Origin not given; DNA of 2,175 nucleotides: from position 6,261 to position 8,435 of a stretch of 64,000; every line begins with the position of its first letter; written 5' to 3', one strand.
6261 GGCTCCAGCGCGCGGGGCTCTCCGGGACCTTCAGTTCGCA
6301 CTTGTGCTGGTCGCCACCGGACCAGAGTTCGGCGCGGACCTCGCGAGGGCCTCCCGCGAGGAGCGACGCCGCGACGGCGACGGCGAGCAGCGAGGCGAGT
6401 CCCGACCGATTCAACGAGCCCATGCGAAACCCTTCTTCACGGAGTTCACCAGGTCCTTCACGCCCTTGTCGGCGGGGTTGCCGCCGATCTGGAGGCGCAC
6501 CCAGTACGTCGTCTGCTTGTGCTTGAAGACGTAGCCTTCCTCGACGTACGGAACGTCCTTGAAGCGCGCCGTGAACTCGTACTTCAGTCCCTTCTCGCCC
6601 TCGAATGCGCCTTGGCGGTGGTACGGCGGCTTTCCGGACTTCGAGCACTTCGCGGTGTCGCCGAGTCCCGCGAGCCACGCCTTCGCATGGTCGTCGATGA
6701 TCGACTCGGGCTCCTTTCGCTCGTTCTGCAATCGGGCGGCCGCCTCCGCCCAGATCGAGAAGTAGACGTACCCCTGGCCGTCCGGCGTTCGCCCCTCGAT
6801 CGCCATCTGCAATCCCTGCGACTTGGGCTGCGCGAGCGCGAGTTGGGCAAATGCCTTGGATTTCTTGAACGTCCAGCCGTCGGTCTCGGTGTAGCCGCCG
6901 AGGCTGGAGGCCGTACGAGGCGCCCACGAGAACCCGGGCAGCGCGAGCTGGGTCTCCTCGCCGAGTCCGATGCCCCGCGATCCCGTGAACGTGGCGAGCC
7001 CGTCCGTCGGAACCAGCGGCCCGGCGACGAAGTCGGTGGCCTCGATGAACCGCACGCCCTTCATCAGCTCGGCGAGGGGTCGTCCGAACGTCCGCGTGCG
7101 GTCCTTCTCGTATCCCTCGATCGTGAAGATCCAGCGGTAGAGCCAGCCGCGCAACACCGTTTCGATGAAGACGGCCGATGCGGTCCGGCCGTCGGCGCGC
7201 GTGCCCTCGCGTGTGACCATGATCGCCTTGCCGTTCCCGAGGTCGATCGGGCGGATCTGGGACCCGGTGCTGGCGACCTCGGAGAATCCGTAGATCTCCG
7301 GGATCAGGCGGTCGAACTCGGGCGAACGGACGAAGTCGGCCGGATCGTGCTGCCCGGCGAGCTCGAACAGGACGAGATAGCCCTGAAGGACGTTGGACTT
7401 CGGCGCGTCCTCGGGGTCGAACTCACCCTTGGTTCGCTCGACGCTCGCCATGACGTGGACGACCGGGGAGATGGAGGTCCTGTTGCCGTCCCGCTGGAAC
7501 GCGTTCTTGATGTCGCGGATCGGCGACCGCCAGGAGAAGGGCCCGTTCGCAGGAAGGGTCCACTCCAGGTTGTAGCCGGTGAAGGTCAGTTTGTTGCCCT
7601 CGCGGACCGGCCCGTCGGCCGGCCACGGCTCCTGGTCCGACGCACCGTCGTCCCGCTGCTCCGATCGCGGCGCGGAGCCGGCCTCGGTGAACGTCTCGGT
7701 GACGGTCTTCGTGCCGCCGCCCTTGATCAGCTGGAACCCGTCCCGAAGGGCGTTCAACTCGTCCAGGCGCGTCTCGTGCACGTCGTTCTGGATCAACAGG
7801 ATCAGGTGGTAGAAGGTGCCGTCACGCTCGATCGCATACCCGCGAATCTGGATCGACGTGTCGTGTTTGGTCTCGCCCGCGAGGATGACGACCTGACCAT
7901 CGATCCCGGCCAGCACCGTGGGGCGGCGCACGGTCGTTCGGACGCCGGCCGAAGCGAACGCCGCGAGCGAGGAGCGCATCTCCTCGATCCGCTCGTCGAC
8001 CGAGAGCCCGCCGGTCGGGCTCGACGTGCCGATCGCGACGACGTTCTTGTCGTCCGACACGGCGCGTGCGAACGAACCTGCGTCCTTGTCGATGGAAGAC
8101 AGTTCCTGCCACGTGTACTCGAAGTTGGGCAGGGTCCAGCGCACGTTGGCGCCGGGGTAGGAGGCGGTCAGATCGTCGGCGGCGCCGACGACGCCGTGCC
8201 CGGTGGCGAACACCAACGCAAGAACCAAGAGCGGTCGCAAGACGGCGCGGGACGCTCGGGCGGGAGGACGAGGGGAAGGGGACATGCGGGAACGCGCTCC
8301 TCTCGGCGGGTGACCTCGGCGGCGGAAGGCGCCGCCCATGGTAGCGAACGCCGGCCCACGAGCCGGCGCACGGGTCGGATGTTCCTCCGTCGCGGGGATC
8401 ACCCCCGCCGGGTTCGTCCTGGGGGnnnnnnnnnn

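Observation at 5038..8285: Two translationally coupled secreted proteins of unknown function between gyrA and truD, with atypical composition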

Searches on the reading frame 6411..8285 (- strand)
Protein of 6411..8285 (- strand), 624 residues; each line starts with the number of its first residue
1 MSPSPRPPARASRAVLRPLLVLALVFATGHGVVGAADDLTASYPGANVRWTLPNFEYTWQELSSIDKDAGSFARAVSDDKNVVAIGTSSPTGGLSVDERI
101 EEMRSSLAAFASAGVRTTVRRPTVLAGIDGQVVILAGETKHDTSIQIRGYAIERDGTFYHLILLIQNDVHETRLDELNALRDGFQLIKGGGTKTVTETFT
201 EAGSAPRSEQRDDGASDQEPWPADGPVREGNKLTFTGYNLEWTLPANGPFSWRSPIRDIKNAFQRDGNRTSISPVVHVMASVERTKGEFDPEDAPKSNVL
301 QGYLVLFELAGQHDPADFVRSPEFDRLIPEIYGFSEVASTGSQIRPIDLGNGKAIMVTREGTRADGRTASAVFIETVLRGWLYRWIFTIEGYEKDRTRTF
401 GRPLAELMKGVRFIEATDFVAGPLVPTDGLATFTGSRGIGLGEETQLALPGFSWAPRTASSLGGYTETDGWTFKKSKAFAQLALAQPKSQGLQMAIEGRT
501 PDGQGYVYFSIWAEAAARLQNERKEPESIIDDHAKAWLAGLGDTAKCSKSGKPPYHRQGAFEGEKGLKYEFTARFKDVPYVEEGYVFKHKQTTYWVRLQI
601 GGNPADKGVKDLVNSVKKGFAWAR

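Call 5: search_protein_families(library=ncbifam, proteins=[window:6411-8285:-], max_evalue=1)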
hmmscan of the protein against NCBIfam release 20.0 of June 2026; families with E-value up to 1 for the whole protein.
window:6411-8285:- (624 aa): 1 family
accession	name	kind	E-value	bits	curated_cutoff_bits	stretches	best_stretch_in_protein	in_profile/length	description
NF041643.1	EAxFAS_anti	domain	0.0092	15.7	27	1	205-219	1-15/35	EAxFAS motif-containing spurious protein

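Call 6: search_protein_families(library=pfam, proteins=[window:6411-8285:-], max_evalue=1)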
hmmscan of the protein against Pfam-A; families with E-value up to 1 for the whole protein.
window:6411-8285:- (624 aa): 0 families

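Call 9: find_homologous_proteins(query=window:6414-8285:-)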
Query window:6414-8285:- (624 aa): 5 proteins with E <= 0.001 among 8000 candidates.
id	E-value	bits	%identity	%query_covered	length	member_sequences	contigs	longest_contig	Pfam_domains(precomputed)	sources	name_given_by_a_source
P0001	0.0e+0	1427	100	100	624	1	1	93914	-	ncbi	-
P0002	2.5e-209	715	54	98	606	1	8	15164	-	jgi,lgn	jgi:hypothetical protein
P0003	3.6e-202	691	53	94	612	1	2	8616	-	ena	-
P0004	1.4e-191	656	51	95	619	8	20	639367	-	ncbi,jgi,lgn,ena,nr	ncbi:MAG: hypothetical protein H6806_06705 [Planctomycetes bacterium]|nr:hypothetical protein [Planc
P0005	2.8e-190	652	50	95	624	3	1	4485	-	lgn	-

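Call 11: find_encoding_contigs(protein=P0004, flank=8000, max_places=4)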
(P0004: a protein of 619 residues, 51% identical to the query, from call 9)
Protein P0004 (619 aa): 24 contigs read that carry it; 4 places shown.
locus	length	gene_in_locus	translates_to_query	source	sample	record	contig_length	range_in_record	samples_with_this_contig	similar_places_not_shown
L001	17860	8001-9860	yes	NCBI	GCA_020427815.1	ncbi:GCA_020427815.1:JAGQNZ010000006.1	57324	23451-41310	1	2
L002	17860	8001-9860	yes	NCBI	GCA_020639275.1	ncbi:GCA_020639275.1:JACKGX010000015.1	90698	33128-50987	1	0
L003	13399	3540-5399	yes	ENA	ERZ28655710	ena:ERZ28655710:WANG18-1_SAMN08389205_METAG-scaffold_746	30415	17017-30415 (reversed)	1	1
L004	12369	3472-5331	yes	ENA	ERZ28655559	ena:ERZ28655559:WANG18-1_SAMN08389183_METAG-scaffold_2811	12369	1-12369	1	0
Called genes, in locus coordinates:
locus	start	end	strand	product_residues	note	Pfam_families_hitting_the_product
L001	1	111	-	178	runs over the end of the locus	PF00111:Fer2, PF01799:Fer2_2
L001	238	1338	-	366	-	-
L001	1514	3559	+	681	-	PF01435:Peptidase_M48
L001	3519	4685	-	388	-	-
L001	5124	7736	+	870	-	PF00521:DNA_topoisoIV, PF03989:DNA_gyraseA_C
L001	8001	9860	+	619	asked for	-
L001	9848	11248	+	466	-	-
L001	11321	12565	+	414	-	PF01142:TruD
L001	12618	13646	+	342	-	PF00142:Fer4_NifH (weak), PF01656:CbiA, PF02374:ArsA_ATPase, PF06564:CBP_BcsQ, PF09140:MipZ (faint), PF10609:ParA, PF13614:AAA_31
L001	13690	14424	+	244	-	PF12146:Hydrolase_4 (weak), PF20408:Abhydrolase_11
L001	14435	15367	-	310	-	-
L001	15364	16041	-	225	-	PF02254:TrkA_N, PF02080:TrkA_C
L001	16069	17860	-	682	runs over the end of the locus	PF02386:TrkH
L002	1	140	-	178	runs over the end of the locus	PF00111:Fer2, PF01799:Fer2_2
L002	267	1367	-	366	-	-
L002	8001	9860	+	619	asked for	-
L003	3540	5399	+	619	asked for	-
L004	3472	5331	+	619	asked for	-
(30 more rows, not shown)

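Call 19: search_solved_structures(query=A1, max_evalue=10)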
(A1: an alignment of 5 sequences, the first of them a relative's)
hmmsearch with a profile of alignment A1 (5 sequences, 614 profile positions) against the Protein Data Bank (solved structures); distinct sequences matched with E-value up to 10: 3.
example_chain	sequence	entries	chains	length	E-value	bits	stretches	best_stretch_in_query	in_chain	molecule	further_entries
9d92_A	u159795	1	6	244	0.37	12.1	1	242-280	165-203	Z4 c3i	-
37tt_A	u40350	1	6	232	0.42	11.9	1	243-280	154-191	Z4 c3ii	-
9f5x_j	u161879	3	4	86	0.8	11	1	442-483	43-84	NADH dehydrogenase [ubiquinone] 1 beta subcomplex subunit 7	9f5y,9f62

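Call 21: list_cluster_members(proteins=[P0001, P0006, P0004, P0007, P0010])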
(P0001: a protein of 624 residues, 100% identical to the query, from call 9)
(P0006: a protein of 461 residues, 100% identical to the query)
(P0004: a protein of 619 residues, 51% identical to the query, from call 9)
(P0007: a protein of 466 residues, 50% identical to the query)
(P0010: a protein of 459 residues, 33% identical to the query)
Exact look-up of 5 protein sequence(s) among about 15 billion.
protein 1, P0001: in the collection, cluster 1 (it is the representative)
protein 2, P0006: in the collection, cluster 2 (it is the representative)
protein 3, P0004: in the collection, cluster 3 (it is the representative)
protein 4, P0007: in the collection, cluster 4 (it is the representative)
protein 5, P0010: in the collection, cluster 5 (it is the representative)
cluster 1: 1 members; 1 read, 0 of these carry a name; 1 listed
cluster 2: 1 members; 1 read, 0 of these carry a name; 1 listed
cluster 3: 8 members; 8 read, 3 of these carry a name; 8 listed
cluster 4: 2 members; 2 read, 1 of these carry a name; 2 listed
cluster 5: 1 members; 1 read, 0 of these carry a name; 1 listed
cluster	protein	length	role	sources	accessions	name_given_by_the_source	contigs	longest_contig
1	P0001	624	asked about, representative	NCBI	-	-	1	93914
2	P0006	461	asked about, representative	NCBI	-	-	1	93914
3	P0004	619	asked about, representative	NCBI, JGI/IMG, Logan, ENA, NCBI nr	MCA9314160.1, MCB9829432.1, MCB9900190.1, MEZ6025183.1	MAG: hypothetical protein H6806_06705 [Planctomycetes bacterium] | hypothetical protein [Planctomycetota bacterium]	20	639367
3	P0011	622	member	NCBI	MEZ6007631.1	MAG: hypothetical protein R3F05_07650 [Planctomycetota bacterium]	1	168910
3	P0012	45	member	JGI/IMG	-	hypothetical protein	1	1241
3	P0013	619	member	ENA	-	-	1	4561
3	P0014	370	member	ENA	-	-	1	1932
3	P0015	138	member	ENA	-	-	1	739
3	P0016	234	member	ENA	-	-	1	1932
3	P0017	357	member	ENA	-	-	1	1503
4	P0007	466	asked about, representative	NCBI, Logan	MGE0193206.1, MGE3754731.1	MAG: hypothetical protein AB7T63_14320 [Planctomycetota bacterium]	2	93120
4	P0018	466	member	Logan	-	-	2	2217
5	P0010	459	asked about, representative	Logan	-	-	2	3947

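Call 30: predict_structure(alignment_id=A1)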
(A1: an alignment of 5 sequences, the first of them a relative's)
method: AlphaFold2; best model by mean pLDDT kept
length: 624 residues; sequences in the alignment: 5
mean_pLDDT: 57.7   pTM: 0.38
mean pLDDT of the five models: 57.7, 56.7, 52.7, 47.7, 47.2
residues with pLDDT >= 90: 18; 70-90: 232; 50-70: 107; < 50: 267
segments of 3 or more residues with pLDDT < 50: 1-37, 201-223, 254-273, 416-521, 537-542, 552-567, 571-624
pLDDT, mean of each block of 10 residues (from residue 1): 28 26 25 43 85 79 76 86 88 77 73 70 85 80 81 88 83 80 82 62 32 29 60 75 82 49 36 61 75 81 71 66 65 62 71 80 78 78 83 83 85 53 22 23 26 29 25 25 25 36 42 43 52 50 49 39 44 42 43 43 42 39 24
secondary structure, 60 per line:
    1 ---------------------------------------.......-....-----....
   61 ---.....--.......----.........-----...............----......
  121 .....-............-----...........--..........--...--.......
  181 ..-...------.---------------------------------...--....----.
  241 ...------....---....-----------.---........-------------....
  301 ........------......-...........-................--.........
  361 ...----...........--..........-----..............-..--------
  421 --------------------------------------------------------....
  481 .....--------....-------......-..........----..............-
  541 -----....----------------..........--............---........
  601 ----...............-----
elements in order: E40-43 E48-51 E57-60 H64-68 E71-77 E82-90 H96-110 E115-125 E127-138 E144-154 E157-166 H174-182 E184-186 E227-229 E232-235 E240-243 E250-253 H257-260 E276-283 E297-308 H315-320 H322-332 E334-349 E352-363 E368-378 E381-390 H396-409 H477-485 E494-497 E505-510 H512-521 H526-539 E546-549 E566-575 E578-589 E593-600 H605-619
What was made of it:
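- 6411..8285 (-): Gene B: 624-aa exported protein with three Mog1/PsbP-like domains. AF2 model: call 30.
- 6894..7040 (-): B inter-domain segment (aa 416-464) carrying the conserved motif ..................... AF2 pLDDT is about 25 (call 30).
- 6414..6893 (-): B domain 3 (aa 465-624), the most conserved part of the family. The AF2 model is low-confidence here (call 30).
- B domain 3, which is the most conserved part, and the conserved 416-438 motif are modelled at pLDDT 25-45 (call 30). The most conserved segments are exactly those that AF2 modelled worst (call 30).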

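Call 32: search_protein_representatives(alignment_id=A1)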
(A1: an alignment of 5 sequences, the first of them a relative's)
Query: 5 sequences, 614 profile positions. Proteins with E-value up to 0.001 (for the whole library): 89; up to 1e-10: 78; up to 1e-30: 45. The best 89 are listed.
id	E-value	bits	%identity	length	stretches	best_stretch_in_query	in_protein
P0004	0.0e+00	1149.3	-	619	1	1-614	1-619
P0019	4.8e-204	695.5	-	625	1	11-613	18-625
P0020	2.6e-115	402.4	-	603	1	11-610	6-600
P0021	8.9e-114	397.3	-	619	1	11-612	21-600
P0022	4.3e-101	355.4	-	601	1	10-610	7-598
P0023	1.7e-100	353.4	-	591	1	10-612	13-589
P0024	6.9e-87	308.5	-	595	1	15-612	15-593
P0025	1.9e-86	307.1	-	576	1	10-610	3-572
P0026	6.4e-85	302.0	-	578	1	17-613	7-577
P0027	3.1e-83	296.5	-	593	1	12-611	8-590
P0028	5.9e-83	295.5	-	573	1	10-610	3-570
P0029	1.4e-81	291.0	-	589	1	5-610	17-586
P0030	1.5e-79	284.3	-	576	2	12-446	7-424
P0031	1.3e-78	281.2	-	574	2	270-612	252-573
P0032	7.7e-76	272.0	-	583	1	16-610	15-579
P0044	2.0e-55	204.6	-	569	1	12-610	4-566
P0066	7.1e-27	110.3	-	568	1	12-606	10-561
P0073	4.2e-23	97.9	-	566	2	338-605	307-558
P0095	5.7e-12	61.1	-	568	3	467-604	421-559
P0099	2.2e-09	52.5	-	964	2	156-442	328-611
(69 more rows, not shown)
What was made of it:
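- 6411..8285 (-): Homologs reach E 1e-209, and there are 89 family representatives (calls 9, 32).
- A full HMMER scan finds 89 family representatives, 45 of them with E<1e-30 (call 32).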

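Call 36: fold_search(model_id=the predicted structure, library=pdb)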
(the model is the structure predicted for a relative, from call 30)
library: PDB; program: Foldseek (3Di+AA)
matches with E <= 10: 1672; with E <= 0.001: 17
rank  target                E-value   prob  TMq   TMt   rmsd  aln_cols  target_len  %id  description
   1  5h7z_B                1.8e-05  1.00  0.15  0.27  16.2       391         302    8  Apo structure of immunity protein TplEi of T6SS from Pseudomonas aeruginosa (released 2017-10-04)
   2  5xnl_P                1.1e-04  1.00  0.18  0.50   8.8       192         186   12  Structure of stacked C2S2M2-type PSII-LHCII supercomplex from Pisum sativum (released 2017-09-20)
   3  9gnw_P                1.3e-04  1.00  0.19  0.54   7.4       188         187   13  Universal PSII assembly intermediate (released 2025-09-17)
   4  5h7z_A                1.3e-04  0.99  0.14  0.26  15.8       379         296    7  Apo structure of immunity protein TplEi of T6SS from Pseudomonas aeruginosa (released 2017-10-04)
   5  5xmg                  1.3e-04  0.96  0.16  0.24  16.5       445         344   10  Crystal structure of PA3488 from Pseudomonas aeruginosa (released 2018-05-16)
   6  6kac_P                1.6e-04  1.00  0.19  0.52   8.6       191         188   13  Cryo-EM structure of the C2S2-type PSII-LHCII supercomplex from Chlamydomonas reihardtii (released 2019-10-23)
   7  7pi0_P                1.8e-04  1.00  0.19  0.54   8.4       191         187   14  Unstacked compact Dunaliella PSII (released 2022-08-17)
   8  2xb3                  2.2e-04  1.00  0.20  0.71   3.4       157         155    8  The Structure of Cyanobacterial PsbP (released 2010-08-25)
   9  4rth_A                3.1e-04  1.00  0.20  0.61   4.5       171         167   13  The crystal structure of PsbP from Zea mays (released 2015-03-11)
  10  8z9d_P                4.0e-04  1.00  0.20  0.58   9.7       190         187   12  cryo-EM structure of PSII-LHCII megacomplex from spinach (released 2024-11-13)
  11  4rti                  5.1e-04  1.00  0.20  0.60   5.2       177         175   12  The crystal structure of PsbP from Spinacia oleracea (released 2015-03-11)
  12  1v2b_A                5.1e-04  1.00  0.18  0.59   5.1       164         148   14  Crystal Structure of PsbP Protein in the Oxygen-Evolving Complex of Photosystem II from Higher Plants (released 2004-05-18)
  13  2vu4                  6.6e-04  1.00  0.19  0.67   4.0       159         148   11  Structure of PsbP protein from Spinacia oleracea at 1.98 A resolution (released 2009-07-21)
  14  1v2b_B                6.6e-04  1.00  0.20  0.68   4.3       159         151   14  Crystal Structure of PsbP Protein in the Oxygen-Evolving Complex of Photosystem II from Higher Plants (released 2004-05-18)
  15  4rth_B                7.0e-04  1.00  0.19  0.60   4.7       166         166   12  The crystal structure of PsbP from Zea mays (released 2015-03-11)
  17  7wdk_B                8.6e-04  0.84  0.15  0.23  16.1       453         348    9  The structure of PldA-PA3488 complex (released 2022-10-26)
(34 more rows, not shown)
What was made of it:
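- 6411..8285 (-): Foldseek hits: call 36.
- Closest known: T6SS immunity proteins TplEi. Same: The Foldseek alignments to B run 379-453 columns against chains of about 300-350 residues, i.e. over more than one B domain (call 36).
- PA3488 (5xmg, 7wdk) also matches B (call 36).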

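Call 42: search_protein_families(library=pfam, alignment_id=A3, max_evalue=0.1)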
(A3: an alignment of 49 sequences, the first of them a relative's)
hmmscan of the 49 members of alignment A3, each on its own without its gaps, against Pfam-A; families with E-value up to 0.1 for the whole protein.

A. member 1, P0001 (624 aa): 0 families

B. families by the number of members that match (of 49 scanned): 10 families
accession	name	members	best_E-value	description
PF07514.17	TraI_2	1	0.00088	Putative helicase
PF12502.13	DUF3710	1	0.013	Protein of unknown function (DUF3710)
PF04731.17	Caudal_act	1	0.028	Caudal like protein activation region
PF21804.3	Transposase_29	1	0.039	Transposase protein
PF22827.1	GldL_N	1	0.054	GldL N-terminal domain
PF11536.14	DUF3226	1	0.077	Protein of unknown function (DUF3226)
PF17939.6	TetR_C_30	1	0.084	Tetracyclin repressor-like, C-terminal domain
PF22557.2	DuOB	1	0.085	Dual OB-containing domain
PF21777.3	SDR-like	1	0.09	Short chain dehydrogenase-like protein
PF14400.11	Transglut_i_TM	1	0.095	Inactive transglutaminase fused to 7 transmembrane helices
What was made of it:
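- On PsbP family proper (Pfam PsbP): No relevant Pfam hit for 49 B-family members at E<=0.1 (call 42).
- On DUF1795 / Eag chaperones: No Pfam hit (calls 6, 42).
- Closest known: PsbP / CyanoP / PsbP-like proteins. Different: There is no sequence match to any Pfam model, PsbP included (calls 6, 42).
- Tried and rejected: Pfam on 49 family members gave nothing consistent (call 42).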

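Call 44: find_related_loci(query=A4, collection=genome_contigs, flank=7000)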
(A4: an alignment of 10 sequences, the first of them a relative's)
Query A4 (624 aa) in genome_contigs; peptide patterns used: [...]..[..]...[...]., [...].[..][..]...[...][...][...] (x = any residue, [..] = any of these).
100 stretches matched a pattern; 3 encode a relative of the query (tblastn E <= 1e-3); 2 distinct loci.
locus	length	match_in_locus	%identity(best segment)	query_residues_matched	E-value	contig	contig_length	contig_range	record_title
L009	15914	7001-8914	52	1-624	0e+0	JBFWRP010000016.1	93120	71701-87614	MAG: Planctomycetota bacterium isolate CA_2019_TPBF_209 NODE_2066_length_93120_cov_9.087071_TPBF, whole genome shotgun s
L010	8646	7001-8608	29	43-607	4e-66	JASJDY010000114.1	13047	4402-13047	MAG: Planctomycetota bacterium isolate MO_197.B21 MO_197.c_1208, whole genome shotgun sequence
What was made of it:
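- Tried and rejected: With 10 sequences it found only 2 loci (call 44).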

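Call 45: find_encoding_contigs(protein=P0020, flank=6000, max_places=2)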
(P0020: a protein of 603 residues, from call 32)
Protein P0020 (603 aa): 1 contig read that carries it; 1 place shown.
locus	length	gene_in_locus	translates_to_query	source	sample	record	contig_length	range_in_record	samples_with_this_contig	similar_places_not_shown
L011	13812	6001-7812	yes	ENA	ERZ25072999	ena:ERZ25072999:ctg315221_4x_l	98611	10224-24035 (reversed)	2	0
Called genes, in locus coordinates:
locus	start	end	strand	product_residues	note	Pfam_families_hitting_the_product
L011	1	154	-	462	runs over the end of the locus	-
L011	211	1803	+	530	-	PF01435:Peptidase_M48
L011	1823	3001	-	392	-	-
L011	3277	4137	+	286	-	PF00521:DNA_topoisoIV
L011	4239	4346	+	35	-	-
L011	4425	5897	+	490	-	PF00521:DNA_topoisoIV, PF03989:DNA_gyraseA_C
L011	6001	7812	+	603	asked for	-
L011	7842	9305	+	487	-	-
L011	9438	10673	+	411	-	PF01142:TruD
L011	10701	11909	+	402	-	PF00142:Fer4_NifH (weak), PF02374:ArsA_ATPase, PF06564:CBP_BcsQ, PF09140:MipZ (weak), PF10609:ParA, PF13614:AAA_31, PF01656:CbiA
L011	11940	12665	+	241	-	PF12146:Hydrolase_4 (weak), PF20408:Abhydrolase_11 (weak)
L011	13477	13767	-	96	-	-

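Call 47: find_encoding_contigs(protein=P0044, flank=6000, max_places=2)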
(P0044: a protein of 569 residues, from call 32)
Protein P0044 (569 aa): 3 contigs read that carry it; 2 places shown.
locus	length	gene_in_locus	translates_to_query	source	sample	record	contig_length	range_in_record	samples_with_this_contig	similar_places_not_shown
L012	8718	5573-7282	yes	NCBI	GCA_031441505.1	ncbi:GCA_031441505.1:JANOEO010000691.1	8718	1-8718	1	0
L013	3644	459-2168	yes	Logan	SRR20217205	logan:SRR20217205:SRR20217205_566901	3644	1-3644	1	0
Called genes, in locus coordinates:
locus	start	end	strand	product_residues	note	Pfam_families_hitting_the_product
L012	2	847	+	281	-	?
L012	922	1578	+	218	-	-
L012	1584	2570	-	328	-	-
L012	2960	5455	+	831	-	PF00521:DNA_topoisoIV, PF03989:DNA_gyraseA_C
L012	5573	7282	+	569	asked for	-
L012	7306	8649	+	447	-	-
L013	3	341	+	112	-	?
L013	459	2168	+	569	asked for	-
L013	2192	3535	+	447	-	-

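Call 48: find_encoding_contigs(protein=P0066, flank=6000, max_places=2)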
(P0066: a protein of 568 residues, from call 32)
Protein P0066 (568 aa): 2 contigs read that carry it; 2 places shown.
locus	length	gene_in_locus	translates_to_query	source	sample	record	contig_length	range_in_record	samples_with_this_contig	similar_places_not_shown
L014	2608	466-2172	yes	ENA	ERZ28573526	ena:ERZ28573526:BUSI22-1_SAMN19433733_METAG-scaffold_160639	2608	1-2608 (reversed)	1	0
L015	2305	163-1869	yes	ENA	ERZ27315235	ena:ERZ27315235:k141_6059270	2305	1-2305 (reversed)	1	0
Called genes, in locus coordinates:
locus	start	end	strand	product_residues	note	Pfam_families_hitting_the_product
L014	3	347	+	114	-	?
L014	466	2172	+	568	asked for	-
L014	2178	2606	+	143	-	?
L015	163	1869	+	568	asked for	-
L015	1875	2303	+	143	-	?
